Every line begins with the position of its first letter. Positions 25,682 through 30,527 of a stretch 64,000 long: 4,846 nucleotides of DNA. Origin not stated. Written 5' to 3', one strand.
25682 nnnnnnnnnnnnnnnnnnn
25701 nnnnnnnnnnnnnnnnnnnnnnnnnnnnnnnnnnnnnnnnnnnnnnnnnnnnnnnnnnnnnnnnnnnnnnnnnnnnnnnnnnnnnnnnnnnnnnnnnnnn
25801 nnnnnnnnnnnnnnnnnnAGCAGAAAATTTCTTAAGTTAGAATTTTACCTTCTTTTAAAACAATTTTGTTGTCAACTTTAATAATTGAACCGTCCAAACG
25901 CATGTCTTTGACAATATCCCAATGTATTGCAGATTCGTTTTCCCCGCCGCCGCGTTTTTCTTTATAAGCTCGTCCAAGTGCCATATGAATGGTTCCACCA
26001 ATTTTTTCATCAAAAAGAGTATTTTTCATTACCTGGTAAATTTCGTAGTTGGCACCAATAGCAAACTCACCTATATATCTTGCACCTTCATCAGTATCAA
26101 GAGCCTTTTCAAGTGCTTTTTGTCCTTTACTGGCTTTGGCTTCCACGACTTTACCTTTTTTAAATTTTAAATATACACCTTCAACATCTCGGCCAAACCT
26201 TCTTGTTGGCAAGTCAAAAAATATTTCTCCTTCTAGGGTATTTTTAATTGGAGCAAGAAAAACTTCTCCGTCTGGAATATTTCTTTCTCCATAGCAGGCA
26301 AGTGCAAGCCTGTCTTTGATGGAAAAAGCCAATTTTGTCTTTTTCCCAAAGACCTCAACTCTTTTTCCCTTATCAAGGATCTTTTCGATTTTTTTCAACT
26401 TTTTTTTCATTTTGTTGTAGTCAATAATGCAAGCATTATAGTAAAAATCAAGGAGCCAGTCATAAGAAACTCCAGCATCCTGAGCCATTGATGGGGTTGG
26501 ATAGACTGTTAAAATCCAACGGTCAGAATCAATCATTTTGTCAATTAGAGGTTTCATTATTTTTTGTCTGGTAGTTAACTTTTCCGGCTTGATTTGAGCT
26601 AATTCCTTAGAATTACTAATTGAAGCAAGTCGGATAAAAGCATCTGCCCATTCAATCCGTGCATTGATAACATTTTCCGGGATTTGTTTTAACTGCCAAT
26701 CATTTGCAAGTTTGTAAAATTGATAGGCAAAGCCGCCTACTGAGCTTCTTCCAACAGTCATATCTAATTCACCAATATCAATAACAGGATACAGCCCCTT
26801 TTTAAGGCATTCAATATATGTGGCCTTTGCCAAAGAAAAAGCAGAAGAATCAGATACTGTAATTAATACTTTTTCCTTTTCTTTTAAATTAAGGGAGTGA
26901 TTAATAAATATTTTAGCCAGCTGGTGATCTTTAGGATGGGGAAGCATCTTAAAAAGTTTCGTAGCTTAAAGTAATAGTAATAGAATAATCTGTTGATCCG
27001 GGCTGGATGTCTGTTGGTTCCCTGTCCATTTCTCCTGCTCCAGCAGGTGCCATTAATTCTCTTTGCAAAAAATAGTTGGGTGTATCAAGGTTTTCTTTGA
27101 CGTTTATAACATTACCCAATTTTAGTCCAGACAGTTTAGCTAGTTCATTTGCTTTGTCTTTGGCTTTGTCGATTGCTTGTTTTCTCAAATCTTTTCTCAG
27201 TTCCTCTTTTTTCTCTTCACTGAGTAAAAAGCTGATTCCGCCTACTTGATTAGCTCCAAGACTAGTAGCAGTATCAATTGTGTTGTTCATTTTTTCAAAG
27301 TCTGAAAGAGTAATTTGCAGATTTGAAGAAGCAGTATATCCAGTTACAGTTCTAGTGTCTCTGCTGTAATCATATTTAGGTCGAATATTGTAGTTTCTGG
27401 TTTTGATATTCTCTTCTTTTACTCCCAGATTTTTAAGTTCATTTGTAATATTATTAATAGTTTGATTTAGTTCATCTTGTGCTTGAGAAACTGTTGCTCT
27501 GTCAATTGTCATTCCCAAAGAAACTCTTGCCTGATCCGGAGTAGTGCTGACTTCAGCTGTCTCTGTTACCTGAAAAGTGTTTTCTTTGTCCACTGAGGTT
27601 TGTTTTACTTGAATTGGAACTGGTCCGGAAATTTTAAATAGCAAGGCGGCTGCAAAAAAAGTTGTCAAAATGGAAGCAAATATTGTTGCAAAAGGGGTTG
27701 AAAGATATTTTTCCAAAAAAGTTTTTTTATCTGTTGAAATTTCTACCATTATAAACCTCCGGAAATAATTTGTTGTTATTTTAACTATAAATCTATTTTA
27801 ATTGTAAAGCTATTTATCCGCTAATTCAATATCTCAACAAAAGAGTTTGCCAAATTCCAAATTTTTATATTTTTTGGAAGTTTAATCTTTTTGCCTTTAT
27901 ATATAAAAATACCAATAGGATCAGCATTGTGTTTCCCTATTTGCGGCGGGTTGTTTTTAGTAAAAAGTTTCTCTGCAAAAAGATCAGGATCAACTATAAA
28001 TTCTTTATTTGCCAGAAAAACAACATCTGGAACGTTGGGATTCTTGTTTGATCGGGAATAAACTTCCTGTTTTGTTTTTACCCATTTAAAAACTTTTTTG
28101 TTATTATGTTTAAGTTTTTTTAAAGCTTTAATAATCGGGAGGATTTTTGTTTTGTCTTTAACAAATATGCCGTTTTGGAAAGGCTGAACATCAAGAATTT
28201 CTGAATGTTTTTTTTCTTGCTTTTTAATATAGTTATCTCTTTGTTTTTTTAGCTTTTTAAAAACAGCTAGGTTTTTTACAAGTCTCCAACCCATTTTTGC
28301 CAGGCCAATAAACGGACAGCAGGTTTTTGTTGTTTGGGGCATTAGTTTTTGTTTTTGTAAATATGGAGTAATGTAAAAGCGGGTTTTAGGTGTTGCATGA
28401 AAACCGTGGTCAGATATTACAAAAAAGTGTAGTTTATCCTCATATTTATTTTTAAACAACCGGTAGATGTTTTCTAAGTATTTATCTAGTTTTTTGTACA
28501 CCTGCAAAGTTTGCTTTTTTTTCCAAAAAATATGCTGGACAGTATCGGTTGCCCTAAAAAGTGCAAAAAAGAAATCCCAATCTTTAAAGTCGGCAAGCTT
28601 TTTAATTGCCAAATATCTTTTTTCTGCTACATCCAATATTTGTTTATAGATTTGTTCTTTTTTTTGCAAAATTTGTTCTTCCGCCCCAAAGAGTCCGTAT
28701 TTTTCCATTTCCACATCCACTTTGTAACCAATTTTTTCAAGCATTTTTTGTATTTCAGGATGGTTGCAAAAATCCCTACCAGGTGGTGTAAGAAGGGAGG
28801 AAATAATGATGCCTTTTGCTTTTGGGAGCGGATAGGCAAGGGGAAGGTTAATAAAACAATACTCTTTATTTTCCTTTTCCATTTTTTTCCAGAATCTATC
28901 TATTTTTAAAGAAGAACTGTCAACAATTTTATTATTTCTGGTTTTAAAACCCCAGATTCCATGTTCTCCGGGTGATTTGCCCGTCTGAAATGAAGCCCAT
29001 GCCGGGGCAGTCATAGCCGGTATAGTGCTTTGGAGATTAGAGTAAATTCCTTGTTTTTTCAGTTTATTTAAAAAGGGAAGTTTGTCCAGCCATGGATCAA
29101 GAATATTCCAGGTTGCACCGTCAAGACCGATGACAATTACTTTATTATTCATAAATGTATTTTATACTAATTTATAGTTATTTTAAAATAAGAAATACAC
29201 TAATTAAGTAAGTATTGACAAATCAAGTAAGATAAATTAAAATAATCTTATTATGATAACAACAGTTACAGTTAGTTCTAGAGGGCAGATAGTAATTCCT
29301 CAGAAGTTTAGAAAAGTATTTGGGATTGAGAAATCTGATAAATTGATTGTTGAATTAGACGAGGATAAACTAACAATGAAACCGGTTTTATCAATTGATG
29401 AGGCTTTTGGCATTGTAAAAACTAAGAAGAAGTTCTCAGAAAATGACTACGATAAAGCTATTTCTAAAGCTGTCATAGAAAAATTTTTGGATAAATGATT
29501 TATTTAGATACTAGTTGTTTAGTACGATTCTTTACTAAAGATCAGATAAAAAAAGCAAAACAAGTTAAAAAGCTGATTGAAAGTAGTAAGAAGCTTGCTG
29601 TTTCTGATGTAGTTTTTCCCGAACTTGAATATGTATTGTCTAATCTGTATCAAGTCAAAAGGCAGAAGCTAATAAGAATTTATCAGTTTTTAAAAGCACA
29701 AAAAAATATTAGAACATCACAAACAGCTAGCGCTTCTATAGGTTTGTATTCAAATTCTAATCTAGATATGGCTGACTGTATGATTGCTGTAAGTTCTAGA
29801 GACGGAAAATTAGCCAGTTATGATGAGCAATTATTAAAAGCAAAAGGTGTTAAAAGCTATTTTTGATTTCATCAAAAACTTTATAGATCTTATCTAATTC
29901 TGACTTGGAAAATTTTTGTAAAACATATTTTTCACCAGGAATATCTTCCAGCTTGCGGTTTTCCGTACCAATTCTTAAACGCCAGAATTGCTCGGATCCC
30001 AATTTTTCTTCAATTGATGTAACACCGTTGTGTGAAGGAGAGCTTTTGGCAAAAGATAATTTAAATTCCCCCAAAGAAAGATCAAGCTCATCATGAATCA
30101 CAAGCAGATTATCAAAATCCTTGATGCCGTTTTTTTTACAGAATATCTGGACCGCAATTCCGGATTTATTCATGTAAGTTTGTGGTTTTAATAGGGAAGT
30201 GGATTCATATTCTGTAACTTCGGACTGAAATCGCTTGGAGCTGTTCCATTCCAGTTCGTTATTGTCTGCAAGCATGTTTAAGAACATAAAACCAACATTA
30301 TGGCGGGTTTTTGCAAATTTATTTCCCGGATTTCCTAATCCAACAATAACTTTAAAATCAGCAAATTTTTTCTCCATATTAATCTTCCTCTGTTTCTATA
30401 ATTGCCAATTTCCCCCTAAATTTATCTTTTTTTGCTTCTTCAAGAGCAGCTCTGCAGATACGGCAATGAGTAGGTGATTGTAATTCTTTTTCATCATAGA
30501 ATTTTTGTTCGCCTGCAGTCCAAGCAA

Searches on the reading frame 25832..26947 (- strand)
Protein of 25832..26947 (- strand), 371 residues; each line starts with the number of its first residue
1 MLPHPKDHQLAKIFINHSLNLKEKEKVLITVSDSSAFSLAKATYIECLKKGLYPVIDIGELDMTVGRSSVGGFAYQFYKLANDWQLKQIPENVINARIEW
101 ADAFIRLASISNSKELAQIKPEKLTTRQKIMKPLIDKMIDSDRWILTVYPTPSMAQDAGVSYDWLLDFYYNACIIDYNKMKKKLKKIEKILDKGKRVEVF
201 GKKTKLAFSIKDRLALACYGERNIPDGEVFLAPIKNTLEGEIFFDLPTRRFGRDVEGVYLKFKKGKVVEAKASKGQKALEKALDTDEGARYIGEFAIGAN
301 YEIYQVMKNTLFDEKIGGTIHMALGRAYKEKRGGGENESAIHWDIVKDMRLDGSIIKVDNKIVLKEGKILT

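Call 5: search_protein_families(library=pfam, proteins=[window:25832-26947:-], max_evalue=0.01)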
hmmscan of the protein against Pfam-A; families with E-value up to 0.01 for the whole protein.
window:25832-26947:- (371 aa): 1 family
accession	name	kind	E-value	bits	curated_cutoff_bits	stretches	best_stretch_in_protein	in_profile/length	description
PF02073.20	Peptidase_M29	-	7.5e-61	206.6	27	1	8-355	6-390/406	Thermophilic metalloprotease (M29)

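Call 11: find_encoding_contigs(protein=window:25832-26947:-, flank=10000, max_places=10)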
Protein window:25832-26947:- (371 aa): no gene with exactly this product is on record in the collection.

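Call 12: find_related_loci(query=window:25832-26947:-, collection=genome_contigs, flank=10000)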
Query window:25832-26947:- (371 aa) in genome_contigs; peptide patterns used: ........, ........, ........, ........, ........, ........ (x = any residue, [..] = any of these).
519 stretches matched a pattern; 194 encode a relative of the query (tblastn E <= 1e-3); the best 80 are kept; 80 distinct loci.
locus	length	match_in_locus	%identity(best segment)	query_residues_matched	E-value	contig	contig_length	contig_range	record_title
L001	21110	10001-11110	68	1-370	0e+0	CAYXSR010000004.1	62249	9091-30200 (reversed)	MAG TPA_asm: uncultured Pseudomonadales bacterium isolate SRP323688_co1_112 genome assembly, contig: NODE_926_length_622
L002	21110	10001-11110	65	1-371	8e-175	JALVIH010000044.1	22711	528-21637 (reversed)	MAG: bacterium isolate A1_metabat1_scaf2bin.058 A1_NODE_633_length_22711_cov_2.648911, whole genome shotgun sequence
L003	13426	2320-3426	62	1-370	5e-164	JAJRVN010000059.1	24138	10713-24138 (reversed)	MAG: Patescibacteria group bacterium isolate Dive96_bin10.432 k141_3852888, whole genome shotgun sequence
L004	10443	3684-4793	63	1-371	4e-159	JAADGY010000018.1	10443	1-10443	MAG: bacterium isolate M_MetaBat.148 contig-127_11023, whole genome shotgun sequence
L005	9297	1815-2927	60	1-369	7e-159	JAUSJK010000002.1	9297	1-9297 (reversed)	MAG: bacterium isolate E14_metabat.bin.3 E14_k141_2006, whole genome shotgun sequence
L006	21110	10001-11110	60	1-368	1e-151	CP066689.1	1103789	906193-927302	MAG: Candidatus Roizmanbacteria bacterium isolate NC_groundwater_538_Ag_S-0.1um_35_236 chromosome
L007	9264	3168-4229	60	6-370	1e-151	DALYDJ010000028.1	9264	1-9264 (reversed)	MAG TPA_asm: Candidatus Woesebacteria bacterium isolate CTOTU14224 NODE_1887_length_9264_cov_4.563471, whole genome shot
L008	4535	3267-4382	58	1-370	5e-153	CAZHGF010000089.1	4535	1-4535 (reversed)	MAG TPA_asm: uncultured Gammaproteobacteria bacterium isolate binchicken_co134_1283 genome assembly, contig: NODE_43335_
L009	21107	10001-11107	58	1-370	5e-149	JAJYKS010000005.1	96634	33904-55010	MAG: bacterium isolate DBS2-1.bin48 NODE_374_length_96634_cov_4.685764, whole genome shotgun sequence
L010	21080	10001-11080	58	1-371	5e-149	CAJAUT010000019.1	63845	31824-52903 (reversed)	uncultured bacterium isolate Loc080925-6m_bin-0061 genome assembly, contig: bin-0061:19/34, whole genome shotgun sequenc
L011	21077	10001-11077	58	1-370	4e-148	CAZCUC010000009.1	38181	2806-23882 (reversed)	MAG TPA_asm: uncultured Pseudomonadales bacterium isolate SRP286056_co1_428 genome assembly, contig: NODE_1115_length_38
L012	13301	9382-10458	59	1-370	2e-148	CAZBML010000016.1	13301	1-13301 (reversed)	MAG TPA_asm: uncultured Pseudomonadales bacterium isolate SRP278252_co2_164 genome assembly, contig: NODE_9781_length_13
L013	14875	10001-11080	57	1-371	4e-147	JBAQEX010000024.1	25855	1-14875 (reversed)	MAG: Microgenomates group bacterium isolate MFD12003_ilm_asm_bin69 k127_109353, whole genome shotgun sequence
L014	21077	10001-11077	57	1-370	5e-146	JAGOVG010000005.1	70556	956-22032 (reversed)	Candidatus Woesebacteria bacterium isolate Gw_Eff_bin_546 Gw_Eff_505_length_70556_cov_9.137827, whole genome shotgun seq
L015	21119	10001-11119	60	1-370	9e-148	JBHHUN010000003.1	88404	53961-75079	MAG: Candidatus Dojkabacteria bacterium isolate S.5.sp3_bin.15 NODE_10_length_88404_cov_7.426456, whole genome shotgun s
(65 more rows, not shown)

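Call 27: find_related_loci(query=window:25832-26947:-, collection=metagenome_contigs, flank=10000)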
Query window:25832-26947:- (371 aa) in metagenome_contigs; peptide patterns used: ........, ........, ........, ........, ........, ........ (x = any residue, [..] = any of these).
600 stretches matched a pattern (row limit reached: there are more); 205 encode a relative of the query (tblastn E <= 1e-3); the best 80 are kept; 80 distinct loci.
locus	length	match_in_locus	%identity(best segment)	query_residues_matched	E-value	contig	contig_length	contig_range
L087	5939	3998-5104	69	1-369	0e+0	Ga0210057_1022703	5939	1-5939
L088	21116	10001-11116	60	1-370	8e-153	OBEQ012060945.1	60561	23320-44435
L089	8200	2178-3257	58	1-371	9e-150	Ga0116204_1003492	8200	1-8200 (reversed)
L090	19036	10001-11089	62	1-371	2e-149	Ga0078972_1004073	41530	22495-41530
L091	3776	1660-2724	54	6-371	2e-127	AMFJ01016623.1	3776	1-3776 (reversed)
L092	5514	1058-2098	42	9-361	8e-82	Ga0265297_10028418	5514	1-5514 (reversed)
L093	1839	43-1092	42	6-368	9e-86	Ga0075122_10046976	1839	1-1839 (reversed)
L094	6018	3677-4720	38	9-370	9e-81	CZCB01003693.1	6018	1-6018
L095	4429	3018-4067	42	6-368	4e-80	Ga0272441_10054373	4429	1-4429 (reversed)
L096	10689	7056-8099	38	9-370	3e-79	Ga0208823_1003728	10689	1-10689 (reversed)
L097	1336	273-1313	40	9-368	8e-85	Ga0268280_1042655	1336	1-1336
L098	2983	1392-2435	37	9-370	1e-78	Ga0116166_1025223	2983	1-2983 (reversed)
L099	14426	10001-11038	40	6-357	7e-78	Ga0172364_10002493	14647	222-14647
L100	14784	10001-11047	40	6-367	3e-77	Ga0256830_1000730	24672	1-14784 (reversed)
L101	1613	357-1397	40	9-368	1e-81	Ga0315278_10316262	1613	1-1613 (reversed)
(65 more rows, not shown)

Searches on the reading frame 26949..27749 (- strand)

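Call 5: search_protein_families(library=pfam, proteins=[window:26949-27749:-], max_evalue=0.01)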
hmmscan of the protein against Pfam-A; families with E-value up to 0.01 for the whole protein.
window:26949-27749:- (266 aa): 1 family
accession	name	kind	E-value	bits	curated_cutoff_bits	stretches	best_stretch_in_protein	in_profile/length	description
PF04402.19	SIMPL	-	8e-52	176.9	25.2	1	60-263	2-205/205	Protein of unknown function (DUF541)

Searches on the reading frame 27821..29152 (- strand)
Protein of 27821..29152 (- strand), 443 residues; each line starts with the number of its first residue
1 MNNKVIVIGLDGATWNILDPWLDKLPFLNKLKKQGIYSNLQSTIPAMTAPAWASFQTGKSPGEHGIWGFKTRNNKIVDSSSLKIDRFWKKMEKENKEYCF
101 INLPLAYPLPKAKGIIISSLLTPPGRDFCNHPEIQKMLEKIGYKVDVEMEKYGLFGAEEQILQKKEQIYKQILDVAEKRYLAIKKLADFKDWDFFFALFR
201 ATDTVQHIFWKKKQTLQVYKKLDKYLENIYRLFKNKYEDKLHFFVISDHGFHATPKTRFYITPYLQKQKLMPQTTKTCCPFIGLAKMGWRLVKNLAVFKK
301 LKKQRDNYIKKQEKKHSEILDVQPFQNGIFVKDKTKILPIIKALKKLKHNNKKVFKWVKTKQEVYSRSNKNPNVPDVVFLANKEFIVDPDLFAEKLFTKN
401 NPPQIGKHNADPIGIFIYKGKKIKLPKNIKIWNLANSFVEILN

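Call 5: search_protein_families(library=pfam, proteins=[window:27821-29152:-], max_evalue=0.01)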
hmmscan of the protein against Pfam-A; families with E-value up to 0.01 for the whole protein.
window:27821-29152:- (443 aa): 3 families
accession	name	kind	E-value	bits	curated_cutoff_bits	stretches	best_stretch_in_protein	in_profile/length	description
PF01663.27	Phosphodiest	-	7e-39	134.8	23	1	5-385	1-321/342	Type I phosphodiesterase / nucleotide pyrophosphatase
PF00884.28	Sulfatase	-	0.00072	19.4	25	0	220-266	211-259/301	Sulfatase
PF21194.3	TadZ-like_ARD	-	0.0021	18.8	27.4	0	219-249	8-38/108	TadZ-like, receiver domain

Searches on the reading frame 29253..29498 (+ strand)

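Call 83: search_protein_families(library=pfam, proteins=[window:29253-29498:+], max_evalue=0.001)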
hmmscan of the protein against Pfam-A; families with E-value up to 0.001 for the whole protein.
window:29253-29498:+ (81 aa): 1 family
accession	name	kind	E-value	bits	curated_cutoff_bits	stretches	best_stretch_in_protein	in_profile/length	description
PF04014.23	MazE_antitoxin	-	1.7e-10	41.1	24.7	1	4-45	1-43/48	Antidote-toxin recognition MazE, bacterial antitoxin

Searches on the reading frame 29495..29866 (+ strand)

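Call 8: search_protein_families(library=pfam, proteins=[window:29495-29866:+], max_evalue=0.001)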
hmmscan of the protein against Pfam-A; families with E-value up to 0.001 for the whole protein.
window:29495-29866:+ (123 aa): 2 families
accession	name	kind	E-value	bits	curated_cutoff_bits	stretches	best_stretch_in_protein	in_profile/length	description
PF01850.27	PIN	-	1.2e-11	45.8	23.6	1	2-116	1-117/120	PIN domain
PF16289.11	PIN_12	-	4.1e-05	24.5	32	1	2-78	1-78/172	PIN domain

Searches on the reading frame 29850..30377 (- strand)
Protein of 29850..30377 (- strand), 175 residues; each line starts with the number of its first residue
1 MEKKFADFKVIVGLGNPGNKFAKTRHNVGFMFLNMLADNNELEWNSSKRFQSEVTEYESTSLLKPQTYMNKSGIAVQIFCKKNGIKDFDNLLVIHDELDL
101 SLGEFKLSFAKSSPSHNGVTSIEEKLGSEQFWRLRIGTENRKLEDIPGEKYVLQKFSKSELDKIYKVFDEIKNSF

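Call 8: search_protein_families(library=pfam, proteins=[window:29850-30377:-], max_evalue=0.001)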
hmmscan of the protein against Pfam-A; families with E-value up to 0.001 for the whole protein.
window:29850-30377:- (175 aa): 1 family
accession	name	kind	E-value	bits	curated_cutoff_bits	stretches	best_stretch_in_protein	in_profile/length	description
PF01195.25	Pept_tRNA_hydro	-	1.1e-48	166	27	1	10-172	1-164/183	Peptidyl-tRNA hydrolase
